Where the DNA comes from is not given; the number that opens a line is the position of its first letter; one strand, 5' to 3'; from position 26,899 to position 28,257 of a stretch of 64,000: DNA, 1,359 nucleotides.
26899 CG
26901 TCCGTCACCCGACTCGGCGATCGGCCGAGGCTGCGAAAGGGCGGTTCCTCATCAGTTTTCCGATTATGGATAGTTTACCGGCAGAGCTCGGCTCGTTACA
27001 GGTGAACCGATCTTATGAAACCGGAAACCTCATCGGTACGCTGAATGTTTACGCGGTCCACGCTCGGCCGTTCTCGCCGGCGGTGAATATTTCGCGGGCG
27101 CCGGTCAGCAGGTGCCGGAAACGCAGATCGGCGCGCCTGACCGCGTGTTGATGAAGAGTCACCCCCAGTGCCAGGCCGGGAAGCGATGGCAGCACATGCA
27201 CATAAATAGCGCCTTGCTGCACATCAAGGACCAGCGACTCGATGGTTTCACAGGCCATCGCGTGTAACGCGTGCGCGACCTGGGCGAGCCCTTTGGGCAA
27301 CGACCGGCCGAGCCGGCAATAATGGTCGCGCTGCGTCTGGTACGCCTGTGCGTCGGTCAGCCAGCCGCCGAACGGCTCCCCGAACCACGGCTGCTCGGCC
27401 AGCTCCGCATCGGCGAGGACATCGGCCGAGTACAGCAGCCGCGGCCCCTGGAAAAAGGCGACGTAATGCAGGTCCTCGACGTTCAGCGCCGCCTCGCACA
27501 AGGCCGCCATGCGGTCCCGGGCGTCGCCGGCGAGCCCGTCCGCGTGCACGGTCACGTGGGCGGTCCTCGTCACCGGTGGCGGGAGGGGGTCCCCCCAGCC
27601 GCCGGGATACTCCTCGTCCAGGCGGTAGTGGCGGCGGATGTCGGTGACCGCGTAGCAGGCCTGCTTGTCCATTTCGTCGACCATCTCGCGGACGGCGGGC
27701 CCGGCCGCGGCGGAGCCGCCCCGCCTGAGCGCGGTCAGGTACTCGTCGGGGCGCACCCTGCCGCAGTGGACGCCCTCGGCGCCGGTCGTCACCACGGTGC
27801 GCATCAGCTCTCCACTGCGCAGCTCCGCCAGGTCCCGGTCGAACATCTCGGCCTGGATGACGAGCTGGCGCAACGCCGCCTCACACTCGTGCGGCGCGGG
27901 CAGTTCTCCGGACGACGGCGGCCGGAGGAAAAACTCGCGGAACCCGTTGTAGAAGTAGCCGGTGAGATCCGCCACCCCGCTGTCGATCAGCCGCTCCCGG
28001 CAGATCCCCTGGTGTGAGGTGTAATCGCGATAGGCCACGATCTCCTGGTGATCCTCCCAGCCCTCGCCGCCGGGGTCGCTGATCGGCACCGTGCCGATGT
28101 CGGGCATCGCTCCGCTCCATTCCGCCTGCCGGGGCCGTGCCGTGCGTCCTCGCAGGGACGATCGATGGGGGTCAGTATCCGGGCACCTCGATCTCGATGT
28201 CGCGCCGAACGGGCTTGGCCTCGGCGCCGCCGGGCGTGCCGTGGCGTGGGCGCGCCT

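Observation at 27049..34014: FxSxx-type locus without its radical SAM maturase: leader-like peptide, HExxH protein, giant STAND protein and an orphan partner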

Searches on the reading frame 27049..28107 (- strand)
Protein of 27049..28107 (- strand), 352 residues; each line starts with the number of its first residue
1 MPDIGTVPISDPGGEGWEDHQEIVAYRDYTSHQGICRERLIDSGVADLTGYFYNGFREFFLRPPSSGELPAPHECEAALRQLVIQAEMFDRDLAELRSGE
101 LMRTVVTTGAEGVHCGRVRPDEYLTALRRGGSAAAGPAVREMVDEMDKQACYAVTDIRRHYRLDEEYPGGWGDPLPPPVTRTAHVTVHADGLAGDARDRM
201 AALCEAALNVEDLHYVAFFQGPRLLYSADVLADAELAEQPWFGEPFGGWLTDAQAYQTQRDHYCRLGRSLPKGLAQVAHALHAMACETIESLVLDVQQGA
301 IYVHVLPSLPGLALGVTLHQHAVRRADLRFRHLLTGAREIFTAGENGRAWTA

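Call 7: search_protein_families(library=ncbifam, proteins=[window:27049-28107:-], max_evalue=1)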
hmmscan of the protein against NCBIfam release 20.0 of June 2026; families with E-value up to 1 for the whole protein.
window:27049-28107:- (352 aa): 1 family
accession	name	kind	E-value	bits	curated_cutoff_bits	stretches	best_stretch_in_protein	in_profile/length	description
NF058617.1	chaperone_FapA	equivalog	0.086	13.2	110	1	70-144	53-129/146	functional amyloid chaperone FapA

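Call 8: search_protein_families(library=pfam, proteins=[window:27049-28107:-], max_evalue=1)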
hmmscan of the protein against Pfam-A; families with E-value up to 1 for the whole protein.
window:27049-28107:- (352 aa): 0 families

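Call 10: find_encoding_contigs(protein=window:27049-28107:-, flank=10000, max_places=6)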
Protein window:27049-28107:- (352 aa): 2 contigs read that carry it; 2 places shown.
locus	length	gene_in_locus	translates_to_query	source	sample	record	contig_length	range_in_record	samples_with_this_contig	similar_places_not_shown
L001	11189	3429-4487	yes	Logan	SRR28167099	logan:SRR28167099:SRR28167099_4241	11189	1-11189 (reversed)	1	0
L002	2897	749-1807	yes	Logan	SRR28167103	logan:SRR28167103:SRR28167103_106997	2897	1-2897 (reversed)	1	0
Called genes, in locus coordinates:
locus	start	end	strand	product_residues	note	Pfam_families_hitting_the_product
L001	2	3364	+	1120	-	?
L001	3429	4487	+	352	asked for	-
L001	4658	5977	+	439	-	-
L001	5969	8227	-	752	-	-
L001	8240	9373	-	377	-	-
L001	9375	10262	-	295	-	-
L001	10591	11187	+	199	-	?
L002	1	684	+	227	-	?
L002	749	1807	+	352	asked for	-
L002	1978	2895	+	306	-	?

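Call 12: find_homologous_proteins(query=window:27049-28107:-)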
Query window:27049-28107:- (352 aa): 2 proteins with E <= 0.001 among 8000 candidates.
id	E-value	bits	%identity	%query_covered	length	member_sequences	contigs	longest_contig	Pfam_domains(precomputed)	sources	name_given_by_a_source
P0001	2.8e-240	815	100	100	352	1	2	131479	-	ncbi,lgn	-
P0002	1.9e-171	588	78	98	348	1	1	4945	-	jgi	jgi:hypothetical protein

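Call 34: search_protein_representatives(protein=window:27049-28107:-)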
Query: 352 residues. Proteins with E-value up to 0.001 (for the whole library): 201; up to 1e-10: 76; up to 1e-30: 2. The best 150 are listed.
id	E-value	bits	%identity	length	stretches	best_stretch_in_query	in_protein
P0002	6.0e-172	588.1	77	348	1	1-346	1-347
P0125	1.5e-33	132.8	40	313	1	29-344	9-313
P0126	2.8e-30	122.1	39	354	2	74-336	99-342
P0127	3.5e-28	115.2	37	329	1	29-338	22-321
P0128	8.8e-27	110.6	34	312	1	35-342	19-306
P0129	6.9e-25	104.4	41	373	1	78-334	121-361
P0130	1.5e-24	103.2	37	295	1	43-334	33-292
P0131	2.3e-24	102.7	39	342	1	78-331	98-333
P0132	3.8e-24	101.9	36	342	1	27-329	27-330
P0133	6.2e-24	101.2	37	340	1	51-333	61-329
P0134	7.4e-24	101.0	34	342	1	34-341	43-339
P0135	1.6e-23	99.8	34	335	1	81-338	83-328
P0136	2.2e-23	99.4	35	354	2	78-339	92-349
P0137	3.7e-20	88.8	36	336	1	34-336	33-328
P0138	1.3e-19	87.0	36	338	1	49-336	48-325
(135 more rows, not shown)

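Call 45: find_encoding_contigs(protein=P0002, flank=10000)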
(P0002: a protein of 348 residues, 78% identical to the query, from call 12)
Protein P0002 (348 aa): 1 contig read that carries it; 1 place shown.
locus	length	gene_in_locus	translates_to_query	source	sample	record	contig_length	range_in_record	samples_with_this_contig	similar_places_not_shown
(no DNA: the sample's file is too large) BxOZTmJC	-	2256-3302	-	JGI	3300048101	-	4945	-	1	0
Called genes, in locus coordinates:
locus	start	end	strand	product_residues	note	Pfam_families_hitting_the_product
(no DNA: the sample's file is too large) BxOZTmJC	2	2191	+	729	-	PF13374:TPR_10 (faint), PF13424:TPR_12, PF24885:TPR_NPHP3 (faint), PF13176:TPR_7 (faint), PF13424:TPR_12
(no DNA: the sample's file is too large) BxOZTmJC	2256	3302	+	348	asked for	-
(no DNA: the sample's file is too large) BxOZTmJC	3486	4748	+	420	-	-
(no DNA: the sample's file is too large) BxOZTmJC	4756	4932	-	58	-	-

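Call 47: search_protein_families(library=padloc, proteins=[window:27049-28107:-], max_evalue=0.01)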
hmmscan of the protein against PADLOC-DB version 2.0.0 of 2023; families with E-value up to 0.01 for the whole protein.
window:27049-28107:- (352 aa): 0 families

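Call 50: search_solved_structures(query=A3, max_evalue=1)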
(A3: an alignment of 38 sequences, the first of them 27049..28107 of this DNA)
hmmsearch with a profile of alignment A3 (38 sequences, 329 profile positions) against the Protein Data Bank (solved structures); distinct sequences matched with E-value up to 1: 5.
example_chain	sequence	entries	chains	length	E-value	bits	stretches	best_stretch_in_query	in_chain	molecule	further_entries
7lsy_A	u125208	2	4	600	0.56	12.7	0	137-187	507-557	X-ray repair cross-complementing protein 6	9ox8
1jeq_A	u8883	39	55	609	0.58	12.6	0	137-187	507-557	KU70 | X-ray repair cross-complementing protein 6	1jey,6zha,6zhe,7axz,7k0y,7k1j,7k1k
7sgl_B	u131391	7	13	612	0.59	12.6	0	137-188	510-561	X-ray repair cross-complementing protein 6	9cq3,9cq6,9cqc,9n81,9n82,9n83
7zt6_A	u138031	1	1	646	0.67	12.4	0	137-188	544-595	X-ray repair cross-complementing protein 6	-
8ag4_A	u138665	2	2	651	0.68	12.4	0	137-188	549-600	X-ray repair cross-complementing protein 6 | Ku70-Xrcc6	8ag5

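Call 58: predict_structure(alignment_id=A3)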
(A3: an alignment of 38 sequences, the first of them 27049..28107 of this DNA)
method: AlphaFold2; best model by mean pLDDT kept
length: 352 residues; sequences in the alignment: 38
mean_pLDDT: 88.0   pTM: 0.88
mean pLDDT of the five models: 88.0, 87.5, 87.4, 86.7, 86.6
residues with pLDDT >= 90: 250; 70-90: 61; 50-70: 21; < 50: 20
segments of 3 or more residues with pLDDT < 50: 1-16, 21-24
pLDDT, mean of each block of 10 residues (from residue 1): 37 46 65 97 96 95 84 93 97 94 96 97 96 85 97 96 92 73 86 93 95 96 96 89 68 89 97 96 91 97 92 96 95 95 77 58
secondary structure, 60 per line:
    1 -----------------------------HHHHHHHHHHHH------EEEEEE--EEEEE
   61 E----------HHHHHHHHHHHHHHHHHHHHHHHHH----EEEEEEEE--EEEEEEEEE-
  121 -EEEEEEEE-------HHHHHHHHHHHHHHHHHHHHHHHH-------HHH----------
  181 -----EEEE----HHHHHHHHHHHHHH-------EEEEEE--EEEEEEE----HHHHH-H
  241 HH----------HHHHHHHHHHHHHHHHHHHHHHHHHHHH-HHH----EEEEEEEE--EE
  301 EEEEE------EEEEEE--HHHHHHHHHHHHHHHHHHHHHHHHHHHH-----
elements in order: H30-41 E48-53 E56-61 H72-96 E101-108 E111-119 E122-129 H137-160 E186-189 H194-207 E215-220 E223-229 H234-238 H253-280 E289-296 E299-305 E312-317 H320-347

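Call 63: fold_search(model_id=the predicted structure, library=pdb)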
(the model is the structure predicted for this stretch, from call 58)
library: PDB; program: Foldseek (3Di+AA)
matches with E <= 10: 992; with E <= 0.001: 3
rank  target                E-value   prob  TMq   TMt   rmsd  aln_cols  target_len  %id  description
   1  9jue_F                8.1e-04  1.00  0.27  0.71   4.3       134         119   14  Roadblock3 homodimer structure from Candidatus Prometheoarchaeum syntrophicum strain MK-D1 (released 2024-10-16)
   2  3t12_B                9.6e-04  1.00  0.29  0.67   3.7       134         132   14  MglA in complex with MglB in transition state (released 2011-08-31)
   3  9jue_C                9.6e-04  1.00  0.27  0.71   4.5       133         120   14  Roadblock3 homodimer structure from Candidatus Prometheoarchaeum syntrophicum strain MK-D1 (released 2024-10-16)
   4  3t1s                  1.0e-03  1.00  0.31  0.73   3.4       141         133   16  MglB Homodimer (released 2011-08-31)
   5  3t1r_A                1.1e-03  1.00  0.30  0.71   3.4       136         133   15  MglB with tetrameric arrangement (released 2011-08-31)
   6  3t1r_B                1.2e-03  1.00  0.30  0.72   3.2       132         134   14  MglB with tetrameric arrangement (released 2011-08-31)
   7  9jue_B                1.6e-03  1.00  0.27  0.70   4.5       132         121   14  Roadblock3 homodimer structure from Candidatus Prometheoarchaeum syntrophicum strain MK-D1 (released 2024-10-16)
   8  9l0d_A                1.8e-03  0.91  0.22  0.19  19.5       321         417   10  Cryo-EM structure of the human MON1A/CCZ1/C18orf8 complex (released 2025-03-19)
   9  3t1r_D                1.9e-03  1.00  0.30  0.73   3.0       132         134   14  MglB with tetrameric arrangement (released 2011-08-31)
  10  6u62_B                2.0e-03  1.00  0.24  0.27   4.8       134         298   10  Raptor-Rag-Ragulator complex (released 2019-10-30)
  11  8c7g_C                2.0e-03  0.94  0.22  0.20  20.6       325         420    7  Drosophila melanogaster Rab7 GEF complex Mon1-Ccz1-Bulli (released 2023-05-17)
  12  3t1r_C                3.0e-03  1.00  0.30  0.71   3.1       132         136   14  MglB with tetrameric arrangement (released 2011-08-31)
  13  7t3b_D                3.5e-03  1.00  0.24  0.28   4.7       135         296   10  GATOR1-RAG-RAGULATOR - GAP Complex (released 2022-04-06)
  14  9jue_E                3.7e-03  1.00  0.27  0.72   4.4       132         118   15  Roadblock3 homodimer structure from Candidatus Prometheoarchaeum syntrophicum strain MK-D1 (released 2024-10-16)
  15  9jue_A                3.9e-03  1.00  0.27  0.70   4.0       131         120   14  Roadblock3 homodimer structure from Candidatus Prometheoarchaeum syntrophicum strain MK-D1 (released 2024-10-16)
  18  1j3w_B                4.6e-03  1.00  0.29  0.68   3.4       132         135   13  Structure of Gliding protein-mglB from Thermus Thermophilus HB8 (released 2004-04-13)
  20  1j3w_C                5.7e-03  1.00  0.28  0.65   4.3       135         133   12  Structure of Gliding protein-mglB from Thermus Thermophilus HB8 (released 2004-04-13)
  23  1j3w_A                7.5e-03  1.00  0.30  0.69   3.5       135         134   12  Structure of Gliding protein-mglB from Thermus Thermophilus HB8 (released 2004-04-13)
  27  3kye_C                9.3e-03  1.00  0.25  0.65   3.8       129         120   12  Crystal Structure of Roadblock/LC7 Domain from Streptomyces avermitilis (released 2009-12-22)
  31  3kye_B                1.1e-02  1.00  0.26  0.63   4.5       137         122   11  Crystal Structure of Roadblock/LC7 Domain from Streptomyces avermitilis (released 2009-12-22)
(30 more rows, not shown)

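Call 84: find_encoding_contigs(protein=P0125, flank=10000, max_places=3)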
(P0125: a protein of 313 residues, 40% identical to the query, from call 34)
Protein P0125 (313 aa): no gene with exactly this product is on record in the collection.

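Call 85: find_encoding_contigs(protein=P0126, flank=10000, max_places=3)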
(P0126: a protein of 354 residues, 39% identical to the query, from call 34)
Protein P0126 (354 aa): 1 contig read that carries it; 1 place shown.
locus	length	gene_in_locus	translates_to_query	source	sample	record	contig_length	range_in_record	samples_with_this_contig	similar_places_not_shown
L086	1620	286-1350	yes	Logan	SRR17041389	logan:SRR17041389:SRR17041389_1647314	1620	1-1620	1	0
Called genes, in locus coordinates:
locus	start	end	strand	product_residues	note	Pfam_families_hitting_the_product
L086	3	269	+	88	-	?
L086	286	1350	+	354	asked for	-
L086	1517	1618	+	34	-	?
